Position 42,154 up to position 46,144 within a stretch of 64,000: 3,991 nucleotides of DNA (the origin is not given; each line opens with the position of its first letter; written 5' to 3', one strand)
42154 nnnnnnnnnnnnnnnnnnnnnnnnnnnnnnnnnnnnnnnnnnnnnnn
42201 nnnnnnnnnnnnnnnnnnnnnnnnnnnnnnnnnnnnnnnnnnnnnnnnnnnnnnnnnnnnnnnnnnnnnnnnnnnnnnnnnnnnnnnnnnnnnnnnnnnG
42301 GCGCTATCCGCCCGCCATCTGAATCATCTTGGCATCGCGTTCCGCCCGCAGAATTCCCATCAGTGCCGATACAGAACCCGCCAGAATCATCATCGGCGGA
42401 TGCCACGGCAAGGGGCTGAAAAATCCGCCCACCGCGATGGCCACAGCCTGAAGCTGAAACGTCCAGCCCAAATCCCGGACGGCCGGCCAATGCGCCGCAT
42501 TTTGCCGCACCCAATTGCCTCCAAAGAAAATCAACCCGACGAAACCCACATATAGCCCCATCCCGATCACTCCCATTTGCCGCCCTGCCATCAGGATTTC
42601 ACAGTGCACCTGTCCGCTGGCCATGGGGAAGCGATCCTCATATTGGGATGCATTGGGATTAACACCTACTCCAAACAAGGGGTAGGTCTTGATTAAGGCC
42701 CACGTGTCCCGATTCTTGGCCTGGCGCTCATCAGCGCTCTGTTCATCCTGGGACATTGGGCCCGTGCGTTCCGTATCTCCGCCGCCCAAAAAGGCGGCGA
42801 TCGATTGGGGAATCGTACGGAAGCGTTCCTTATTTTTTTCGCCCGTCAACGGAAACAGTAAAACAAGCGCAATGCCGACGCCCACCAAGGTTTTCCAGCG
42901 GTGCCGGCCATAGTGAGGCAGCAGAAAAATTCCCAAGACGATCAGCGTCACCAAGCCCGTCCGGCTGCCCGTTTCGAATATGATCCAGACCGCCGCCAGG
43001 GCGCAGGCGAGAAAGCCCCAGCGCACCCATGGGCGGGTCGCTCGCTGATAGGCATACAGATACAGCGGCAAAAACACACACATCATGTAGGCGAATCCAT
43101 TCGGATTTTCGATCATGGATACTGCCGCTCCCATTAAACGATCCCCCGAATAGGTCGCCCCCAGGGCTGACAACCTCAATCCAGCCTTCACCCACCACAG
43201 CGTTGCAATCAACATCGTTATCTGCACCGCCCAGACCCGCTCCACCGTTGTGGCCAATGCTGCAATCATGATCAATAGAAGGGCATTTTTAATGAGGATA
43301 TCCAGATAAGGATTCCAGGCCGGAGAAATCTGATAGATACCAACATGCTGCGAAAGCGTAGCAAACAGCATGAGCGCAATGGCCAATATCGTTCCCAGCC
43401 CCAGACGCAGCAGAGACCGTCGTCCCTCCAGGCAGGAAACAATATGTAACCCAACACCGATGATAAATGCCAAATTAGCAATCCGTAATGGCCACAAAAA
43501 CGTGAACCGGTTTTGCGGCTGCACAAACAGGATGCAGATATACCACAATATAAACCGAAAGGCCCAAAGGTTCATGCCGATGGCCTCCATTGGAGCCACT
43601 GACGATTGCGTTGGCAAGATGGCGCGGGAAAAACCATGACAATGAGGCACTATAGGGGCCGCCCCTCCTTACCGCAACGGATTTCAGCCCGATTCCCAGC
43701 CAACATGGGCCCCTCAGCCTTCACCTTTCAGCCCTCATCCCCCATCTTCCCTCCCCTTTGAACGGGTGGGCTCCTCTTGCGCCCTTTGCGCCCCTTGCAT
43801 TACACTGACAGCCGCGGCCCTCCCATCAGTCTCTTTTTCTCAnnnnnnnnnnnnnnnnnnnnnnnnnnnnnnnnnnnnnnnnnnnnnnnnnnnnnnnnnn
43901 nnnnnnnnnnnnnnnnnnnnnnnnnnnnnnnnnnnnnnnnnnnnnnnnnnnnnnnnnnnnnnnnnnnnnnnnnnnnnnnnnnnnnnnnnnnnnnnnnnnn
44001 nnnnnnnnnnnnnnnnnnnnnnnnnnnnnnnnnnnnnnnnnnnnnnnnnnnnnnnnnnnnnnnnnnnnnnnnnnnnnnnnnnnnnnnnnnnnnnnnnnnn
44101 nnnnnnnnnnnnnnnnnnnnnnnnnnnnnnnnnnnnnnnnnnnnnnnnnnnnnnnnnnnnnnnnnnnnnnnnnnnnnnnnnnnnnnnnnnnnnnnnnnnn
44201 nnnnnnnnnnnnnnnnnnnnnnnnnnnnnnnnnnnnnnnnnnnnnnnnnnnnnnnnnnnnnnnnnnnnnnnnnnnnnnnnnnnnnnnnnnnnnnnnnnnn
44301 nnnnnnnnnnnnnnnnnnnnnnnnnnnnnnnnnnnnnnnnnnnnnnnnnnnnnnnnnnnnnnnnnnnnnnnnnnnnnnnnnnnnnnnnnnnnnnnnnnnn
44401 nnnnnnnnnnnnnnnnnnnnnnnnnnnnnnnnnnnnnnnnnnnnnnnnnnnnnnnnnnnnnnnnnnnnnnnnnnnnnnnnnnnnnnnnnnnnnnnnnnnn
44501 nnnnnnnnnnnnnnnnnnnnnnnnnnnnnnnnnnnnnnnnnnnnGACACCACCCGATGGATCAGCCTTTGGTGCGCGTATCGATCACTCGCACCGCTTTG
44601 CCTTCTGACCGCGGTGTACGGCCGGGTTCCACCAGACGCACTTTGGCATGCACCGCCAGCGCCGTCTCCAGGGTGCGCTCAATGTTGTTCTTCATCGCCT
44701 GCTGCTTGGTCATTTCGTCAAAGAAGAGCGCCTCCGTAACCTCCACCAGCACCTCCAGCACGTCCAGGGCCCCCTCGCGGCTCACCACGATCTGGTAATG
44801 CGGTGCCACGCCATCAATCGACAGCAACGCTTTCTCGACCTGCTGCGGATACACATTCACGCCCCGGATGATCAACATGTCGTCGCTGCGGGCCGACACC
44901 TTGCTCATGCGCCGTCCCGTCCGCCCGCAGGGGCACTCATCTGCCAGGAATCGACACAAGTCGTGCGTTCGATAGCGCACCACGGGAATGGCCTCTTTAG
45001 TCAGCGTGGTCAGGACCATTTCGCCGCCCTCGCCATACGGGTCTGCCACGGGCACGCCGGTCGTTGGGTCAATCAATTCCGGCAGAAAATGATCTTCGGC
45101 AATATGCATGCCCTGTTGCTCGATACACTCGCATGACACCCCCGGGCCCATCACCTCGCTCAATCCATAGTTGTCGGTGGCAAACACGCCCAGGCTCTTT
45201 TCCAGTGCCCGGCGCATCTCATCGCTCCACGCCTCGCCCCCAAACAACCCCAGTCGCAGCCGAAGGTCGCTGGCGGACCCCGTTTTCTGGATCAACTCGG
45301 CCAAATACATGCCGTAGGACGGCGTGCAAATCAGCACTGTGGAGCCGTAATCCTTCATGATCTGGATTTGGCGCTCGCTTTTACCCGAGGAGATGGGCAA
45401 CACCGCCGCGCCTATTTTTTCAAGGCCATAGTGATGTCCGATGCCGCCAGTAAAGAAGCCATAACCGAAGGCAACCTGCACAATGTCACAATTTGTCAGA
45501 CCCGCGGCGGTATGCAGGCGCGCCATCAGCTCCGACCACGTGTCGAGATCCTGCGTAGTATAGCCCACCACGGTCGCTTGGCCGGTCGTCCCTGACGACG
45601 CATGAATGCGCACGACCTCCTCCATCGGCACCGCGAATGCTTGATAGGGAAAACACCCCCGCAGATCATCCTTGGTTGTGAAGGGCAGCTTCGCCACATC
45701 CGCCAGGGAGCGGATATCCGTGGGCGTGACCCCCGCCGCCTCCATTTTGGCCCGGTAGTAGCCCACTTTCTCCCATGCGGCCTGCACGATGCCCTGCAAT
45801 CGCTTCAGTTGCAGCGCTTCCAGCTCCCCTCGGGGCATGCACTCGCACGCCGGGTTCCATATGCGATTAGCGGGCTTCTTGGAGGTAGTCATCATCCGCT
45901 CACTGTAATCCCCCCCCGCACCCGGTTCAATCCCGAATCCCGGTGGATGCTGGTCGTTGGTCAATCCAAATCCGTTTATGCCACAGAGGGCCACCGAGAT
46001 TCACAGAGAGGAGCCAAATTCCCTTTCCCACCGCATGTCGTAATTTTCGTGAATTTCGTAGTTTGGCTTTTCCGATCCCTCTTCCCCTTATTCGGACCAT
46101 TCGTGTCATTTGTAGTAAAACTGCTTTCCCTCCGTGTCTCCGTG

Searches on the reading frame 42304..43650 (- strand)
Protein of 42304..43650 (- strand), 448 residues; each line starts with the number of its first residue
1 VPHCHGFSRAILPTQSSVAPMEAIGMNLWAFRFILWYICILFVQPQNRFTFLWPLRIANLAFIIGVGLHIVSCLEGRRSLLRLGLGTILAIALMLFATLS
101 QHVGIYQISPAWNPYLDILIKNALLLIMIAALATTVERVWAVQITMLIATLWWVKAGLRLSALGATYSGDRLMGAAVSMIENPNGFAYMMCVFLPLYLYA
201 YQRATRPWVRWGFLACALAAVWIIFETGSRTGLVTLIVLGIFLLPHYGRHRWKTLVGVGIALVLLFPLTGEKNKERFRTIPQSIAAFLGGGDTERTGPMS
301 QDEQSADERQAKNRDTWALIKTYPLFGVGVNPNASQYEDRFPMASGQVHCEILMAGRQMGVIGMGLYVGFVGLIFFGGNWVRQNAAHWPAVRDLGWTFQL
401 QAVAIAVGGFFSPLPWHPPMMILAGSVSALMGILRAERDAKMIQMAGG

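Call 47: search_protein_families(library=pfam, proteins=[window:42304-43650:-], max_evalue=0.001)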
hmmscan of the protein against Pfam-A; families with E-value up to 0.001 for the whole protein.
window:42304-43650:- (448 aa): 1 family
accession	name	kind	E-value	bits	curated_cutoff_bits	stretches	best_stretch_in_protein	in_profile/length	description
PF04932.20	Wzy_C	-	9.7e-17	61.6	31.7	1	216-368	2-149/149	O-Antigen ligase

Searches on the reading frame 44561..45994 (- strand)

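Call 47: search_protein_families(library=pfam, proteins=[window:44561-45994:-], max_evalue=0.001)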
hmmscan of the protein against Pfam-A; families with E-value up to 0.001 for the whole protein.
window:44561-45994:- (477 aa): 1 family
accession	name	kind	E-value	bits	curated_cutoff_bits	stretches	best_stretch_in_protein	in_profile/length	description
PF14535.12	AMP-binding_C_2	-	9.1e-33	112.8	25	1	378-474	1-96/96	AMP-binding enzyme C-terminal domain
